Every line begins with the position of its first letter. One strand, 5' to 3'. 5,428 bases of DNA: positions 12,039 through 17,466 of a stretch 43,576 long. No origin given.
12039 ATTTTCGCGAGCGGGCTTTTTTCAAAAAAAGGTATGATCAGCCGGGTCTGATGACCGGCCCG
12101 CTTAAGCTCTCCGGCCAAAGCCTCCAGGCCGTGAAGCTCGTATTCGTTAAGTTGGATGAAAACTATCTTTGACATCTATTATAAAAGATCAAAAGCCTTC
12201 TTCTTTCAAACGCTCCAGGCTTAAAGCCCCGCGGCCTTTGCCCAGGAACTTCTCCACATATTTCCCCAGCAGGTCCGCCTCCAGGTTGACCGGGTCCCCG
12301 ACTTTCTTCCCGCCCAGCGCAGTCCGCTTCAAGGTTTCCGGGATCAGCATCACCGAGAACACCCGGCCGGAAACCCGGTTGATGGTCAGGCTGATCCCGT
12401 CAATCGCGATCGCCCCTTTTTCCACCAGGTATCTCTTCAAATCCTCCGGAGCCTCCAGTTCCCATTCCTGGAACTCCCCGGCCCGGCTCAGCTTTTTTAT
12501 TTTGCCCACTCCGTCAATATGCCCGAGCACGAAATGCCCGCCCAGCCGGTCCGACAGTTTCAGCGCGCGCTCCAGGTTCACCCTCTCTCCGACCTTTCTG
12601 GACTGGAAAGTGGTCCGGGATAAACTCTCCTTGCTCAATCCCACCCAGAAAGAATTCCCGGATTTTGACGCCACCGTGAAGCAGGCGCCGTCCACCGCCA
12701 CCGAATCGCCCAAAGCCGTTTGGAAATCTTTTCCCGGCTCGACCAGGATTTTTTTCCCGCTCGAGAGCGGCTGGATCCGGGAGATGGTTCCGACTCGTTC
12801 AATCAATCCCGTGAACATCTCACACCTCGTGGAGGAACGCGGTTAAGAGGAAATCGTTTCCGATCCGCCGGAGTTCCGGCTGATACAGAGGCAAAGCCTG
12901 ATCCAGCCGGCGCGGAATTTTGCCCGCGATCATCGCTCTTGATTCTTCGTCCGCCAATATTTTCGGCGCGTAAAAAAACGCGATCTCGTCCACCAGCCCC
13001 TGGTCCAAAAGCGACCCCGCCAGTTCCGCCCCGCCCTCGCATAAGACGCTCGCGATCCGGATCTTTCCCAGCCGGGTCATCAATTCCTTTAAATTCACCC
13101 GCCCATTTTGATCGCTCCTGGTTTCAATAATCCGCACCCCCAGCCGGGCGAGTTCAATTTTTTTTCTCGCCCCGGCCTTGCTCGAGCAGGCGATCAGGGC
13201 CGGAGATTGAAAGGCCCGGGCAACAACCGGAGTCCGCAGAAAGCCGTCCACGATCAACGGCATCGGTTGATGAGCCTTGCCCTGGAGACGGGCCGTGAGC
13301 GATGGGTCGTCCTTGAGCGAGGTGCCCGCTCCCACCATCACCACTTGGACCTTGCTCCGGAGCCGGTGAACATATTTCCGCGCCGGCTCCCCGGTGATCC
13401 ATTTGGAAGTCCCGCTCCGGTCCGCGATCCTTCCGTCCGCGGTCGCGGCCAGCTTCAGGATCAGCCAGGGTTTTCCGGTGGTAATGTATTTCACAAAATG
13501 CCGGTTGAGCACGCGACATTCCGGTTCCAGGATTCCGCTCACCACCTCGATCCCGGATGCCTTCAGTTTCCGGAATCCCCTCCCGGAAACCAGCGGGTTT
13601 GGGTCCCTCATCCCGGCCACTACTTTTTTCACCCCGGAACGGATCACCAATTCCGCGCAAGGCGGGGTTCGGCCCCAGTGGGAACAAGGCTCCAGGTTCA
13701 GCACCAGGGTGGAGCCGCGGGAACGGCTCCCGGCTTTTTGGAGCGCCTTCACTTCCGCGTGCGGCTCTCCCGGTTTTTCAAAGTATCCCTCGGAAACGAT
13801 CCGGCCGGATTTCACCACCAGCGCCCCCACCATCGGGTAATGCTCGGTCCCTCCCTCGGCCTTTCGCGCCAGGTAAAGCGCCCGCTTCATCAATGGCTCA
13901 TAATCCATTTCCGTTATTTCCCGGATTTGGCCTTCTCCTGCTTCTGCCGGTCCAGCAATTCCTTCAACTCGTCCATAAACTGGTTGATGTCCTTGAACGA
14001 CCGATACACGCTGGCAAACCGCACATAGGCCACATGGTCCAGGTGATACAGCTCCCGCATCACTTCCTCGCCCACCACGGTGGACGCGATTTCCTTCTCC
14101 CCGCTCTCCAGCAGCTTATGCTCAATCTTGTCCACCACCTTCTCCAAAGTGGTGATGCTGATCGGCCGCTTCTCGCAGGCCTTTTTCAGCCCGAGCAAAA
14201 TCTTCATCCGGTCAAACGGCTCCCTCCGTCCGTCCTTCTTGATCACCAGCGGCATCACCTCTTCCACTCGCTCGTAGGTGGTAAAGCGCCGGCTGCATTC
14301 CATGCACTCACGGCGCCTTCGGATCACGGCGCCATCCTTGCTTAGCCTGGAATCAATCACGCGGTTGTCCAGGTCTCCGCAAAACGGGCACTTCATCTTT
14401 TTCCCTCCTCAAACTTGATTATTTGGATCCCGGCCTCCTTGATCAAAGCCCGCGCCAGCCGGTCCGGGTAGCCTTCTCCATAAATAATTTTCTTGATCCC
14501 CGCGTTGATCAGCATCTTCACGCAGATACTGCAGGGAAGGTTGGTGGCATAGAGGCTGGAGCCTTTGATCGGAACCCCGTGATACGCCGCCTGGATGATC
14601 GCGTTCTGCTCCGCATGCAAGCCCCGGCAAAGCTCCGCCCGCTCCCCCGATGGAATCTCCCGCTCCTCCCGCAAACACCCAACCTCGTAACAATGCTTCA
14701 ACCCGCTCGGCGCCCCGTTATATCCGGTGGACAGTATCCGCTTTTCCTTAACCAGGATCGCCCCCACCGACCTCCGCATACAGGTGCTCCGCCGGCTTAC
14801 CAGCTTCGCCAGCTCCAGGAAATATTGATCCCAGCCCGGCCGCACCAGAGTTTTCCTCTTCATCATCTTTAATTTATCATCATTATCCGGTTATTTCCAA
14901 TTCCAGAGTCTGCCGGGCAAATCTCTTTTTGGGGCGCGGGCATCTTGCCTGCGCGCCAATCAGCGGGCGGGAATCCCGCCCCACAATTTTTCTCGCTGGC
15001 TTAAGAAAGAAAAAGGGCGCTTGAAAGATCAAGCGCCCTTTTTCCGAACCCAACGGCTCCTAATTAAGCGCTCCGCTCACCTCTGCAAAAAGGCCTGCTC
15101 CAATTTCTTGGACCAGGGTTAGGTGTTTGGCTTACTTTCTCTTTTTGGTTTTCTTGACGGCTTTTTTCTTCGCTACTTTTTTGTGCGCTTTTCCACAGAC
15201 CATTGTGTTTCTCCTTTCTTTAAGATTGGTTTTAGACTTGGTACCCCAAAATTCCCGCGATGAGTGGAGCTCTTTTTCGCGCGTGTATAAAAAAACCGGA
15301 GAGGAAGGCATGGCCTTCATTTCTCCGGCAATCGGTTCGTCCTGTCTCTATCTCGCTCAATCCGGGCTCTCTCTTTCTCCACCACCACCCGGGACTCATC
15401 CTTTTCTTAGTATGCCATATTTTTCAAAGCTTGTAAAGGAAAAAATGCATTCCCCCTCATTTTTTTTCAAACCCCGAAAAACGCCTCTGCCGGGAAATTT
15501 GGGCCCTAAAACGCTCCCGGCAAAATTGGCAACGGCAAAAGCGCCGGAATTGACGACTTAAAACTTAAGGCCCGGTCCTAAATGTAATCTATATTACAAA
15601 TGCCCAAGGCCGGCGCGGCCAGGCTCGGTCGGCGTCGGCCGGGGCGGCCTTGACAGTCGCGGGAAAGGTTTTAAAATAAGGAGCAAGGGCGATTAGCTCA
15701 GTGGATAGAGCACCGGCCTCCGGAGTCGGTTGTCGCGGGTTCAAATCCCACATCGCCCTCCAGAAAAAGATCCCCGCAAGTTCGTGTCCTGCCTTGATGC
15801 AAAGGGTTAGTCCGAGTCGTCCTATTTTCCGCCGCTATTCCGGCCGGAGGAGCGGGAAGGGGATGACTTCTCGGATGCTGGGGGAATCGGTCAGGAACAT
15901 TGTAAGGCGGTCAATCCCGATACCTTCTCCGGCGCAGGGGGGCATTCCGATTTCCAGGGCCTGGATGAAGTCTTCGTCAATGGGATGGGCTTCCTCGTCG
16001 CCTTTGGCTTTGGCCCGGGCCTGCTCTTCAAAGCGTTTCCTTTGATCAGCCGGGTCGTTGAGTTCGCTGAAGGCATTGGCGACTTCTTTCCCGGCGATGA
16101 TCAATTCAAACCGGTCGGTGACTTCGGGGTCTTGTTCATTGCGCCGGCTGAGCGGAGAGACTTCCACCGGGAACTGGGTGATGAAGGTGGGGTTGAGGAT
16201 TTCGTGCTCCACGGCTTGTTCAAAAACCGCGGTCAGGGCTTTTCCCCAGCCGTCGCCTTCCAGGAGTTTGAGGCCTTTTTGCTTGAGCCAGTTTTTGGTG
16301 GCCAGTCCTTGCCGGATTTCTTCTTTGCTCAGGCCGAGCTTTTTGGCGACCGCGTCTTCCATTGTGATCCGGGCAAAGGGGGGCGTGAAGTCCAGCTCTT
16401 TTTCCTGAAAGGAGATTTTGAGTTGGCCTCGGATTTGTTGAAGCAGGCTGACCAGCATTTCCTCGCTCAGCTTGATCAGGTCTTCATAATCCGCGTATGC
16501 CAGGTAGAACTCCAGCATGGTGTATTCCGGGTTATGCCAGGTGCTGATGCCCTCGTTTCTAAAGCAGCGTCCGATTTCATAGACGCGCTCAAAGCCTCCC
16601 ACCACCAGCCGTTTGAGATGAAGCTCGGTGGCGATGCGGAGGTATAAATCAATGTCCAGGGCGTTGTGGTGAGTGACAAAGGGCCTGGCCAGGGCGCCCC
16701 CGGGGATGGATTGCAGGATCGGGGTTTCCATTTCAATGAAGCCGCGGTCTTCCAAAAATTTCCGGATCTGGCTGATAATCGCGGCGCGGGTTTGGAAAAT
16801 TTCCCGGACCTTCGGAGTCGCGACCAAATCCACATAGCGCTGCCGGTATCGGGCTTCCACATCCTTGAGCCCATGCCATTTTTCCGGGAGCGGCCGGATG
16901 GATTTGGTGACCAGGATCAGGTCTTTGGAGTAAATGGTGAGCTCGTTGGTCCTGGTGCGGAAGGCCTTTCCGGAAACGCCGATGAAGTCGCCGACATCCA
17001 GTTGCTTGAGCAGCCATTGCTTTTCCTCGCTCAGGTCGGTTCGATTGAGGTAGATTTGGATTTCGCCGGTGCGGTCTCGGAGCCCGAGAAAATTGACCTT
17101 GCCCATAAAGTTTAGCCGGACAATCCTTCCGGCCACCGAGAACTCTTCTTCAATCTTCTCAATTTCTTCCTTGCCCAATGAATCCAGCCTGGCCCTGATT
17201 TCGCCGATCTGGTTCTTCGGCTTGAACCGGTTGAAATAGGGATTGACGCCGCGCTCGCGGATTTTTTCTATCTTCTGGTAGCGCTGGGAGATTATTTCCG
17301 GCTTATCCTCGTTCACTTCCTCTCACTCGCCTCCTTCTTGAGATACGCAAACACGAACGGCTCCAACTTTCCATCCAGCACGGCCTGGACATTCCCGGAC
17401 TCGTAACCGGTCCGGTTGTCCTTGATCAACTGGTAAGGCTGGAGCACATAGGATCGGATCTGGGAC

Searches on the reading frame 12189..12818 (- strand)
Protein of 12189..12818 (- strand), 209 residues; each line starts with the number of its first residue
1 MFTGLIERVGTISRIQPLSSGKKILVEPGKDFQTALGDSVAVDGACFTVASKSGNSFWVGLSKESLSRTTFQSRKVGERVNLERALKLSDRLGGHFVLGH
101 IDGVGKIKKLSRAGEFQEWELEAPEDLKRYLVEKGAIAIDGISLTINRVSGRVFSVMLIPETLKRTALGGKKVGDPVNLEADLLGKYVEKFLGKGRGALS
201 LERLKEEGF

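Call 23: search_protein_families(library=pfam, proteins=[window:12189-12818:-], max_evalue=0.001)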
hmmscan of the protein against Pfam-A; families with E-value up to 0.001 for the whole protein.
window:12189-12818:- (209 aa): 1 family
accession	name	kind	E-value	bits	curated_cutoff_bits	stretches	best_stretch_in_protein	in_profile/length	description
PF00677.23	Lum_binding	-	5.3e-49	164.6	27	2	99-182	2-86/86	Lumazine binding domain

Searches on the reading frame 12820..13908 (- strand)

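Call 23: search_protein_families(library=pfam, proteins=[window:12820-13908:-], max_evalue=0.001)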
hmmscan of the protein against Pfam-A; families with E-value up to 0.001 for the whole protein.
window:12820-13908:- (362 aa): 4 families
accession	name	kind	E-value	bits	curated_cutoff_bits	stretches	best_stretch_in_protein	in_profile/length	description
PF01872.23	RibD_C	-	1e-42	146.7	24.1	1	147-353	1-195/197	RibD C-terminal domain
PF00383.29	dCMP_cyt_deam_1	-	5e-16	58.9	25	1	4-100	5-102/102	Cytidine and deoxycytidylate deaminase zinc-binding region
PF14437.12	MafB19-deam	-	1.9e-09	38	27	1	2-114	2-115/142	MafB19-like deaminase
PF18785.7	Inv-AAD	-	1.9e-05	25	26.5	0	33-124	8-116/129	Invertebrate-AID/APOBEC-deaminase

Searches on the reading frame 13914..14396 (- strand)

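Call 23: search_protein_families(library=pfam, proteins=[window:13914-14396:-], max_evalue=0.001)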
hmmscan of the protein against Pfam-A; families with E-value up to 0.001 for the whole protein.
window:13914-14396:- (160 aa): 2 families
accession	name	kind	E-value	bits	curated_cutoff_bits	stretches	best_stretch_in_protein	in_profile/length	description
PF03477.21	ATP-cone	-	5e-23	81.9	25.8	1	50-136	2-87/88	ATP cone domain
PF22811.2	Zn_ribbon_NrdR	-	5.3e-21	74.7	27.2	1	1-42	1-42/42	Transcriptional repressor NrdR-like, N-terminal domain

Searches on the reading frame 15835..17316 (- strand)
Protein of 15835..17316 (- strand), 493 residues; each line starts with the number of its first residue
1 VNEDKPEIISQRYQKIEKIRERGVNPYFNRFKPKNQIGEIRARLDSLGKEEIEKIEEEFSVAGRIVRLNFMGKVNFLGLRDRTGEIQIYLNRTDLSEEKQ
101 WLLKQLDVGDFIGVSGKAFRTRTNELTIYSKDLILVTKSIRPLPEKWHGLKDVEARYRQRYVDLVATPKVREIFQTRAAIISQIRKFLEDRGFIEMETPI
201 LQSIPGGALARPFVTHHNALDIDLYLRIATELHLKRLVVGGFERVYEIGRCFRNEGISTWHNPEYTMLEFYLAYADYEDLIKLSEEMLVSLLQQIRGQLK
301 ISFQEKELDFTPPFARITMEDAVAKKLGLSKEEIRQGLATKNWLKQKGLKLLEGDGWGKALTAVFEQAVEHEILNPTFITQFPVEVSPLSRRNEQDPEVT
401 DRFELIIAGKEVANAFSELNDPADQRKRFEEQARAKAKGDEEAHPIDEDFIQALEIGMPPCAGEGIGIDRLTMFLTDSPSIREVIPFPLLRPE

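Call 23: search_protein_families(library=pfam, proteins=[window:15835-17316:-], max_evalue=0.001)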
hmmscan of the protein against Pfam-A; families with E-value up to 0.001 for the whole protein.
window:15835-17316:- (493 aa): 3 families
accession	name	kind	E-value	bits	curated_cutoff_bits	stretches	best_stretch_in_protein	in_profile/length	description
PF00152.25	tRNA-synt_2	-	1.7e-95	320.1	25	1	153-489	2-306/308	tRNA synthetases class II (D, K and N)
PF01336.31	tRNA_anti-codon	-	1.4e-13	51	27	1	60-134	2-73/75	OB-fold nucleic acid binding domain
PF01409.25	tRNA-synt_2d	-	9.1e-07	29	19.8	0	244-358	104-216/246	tRNA synthetases class II core domain (F)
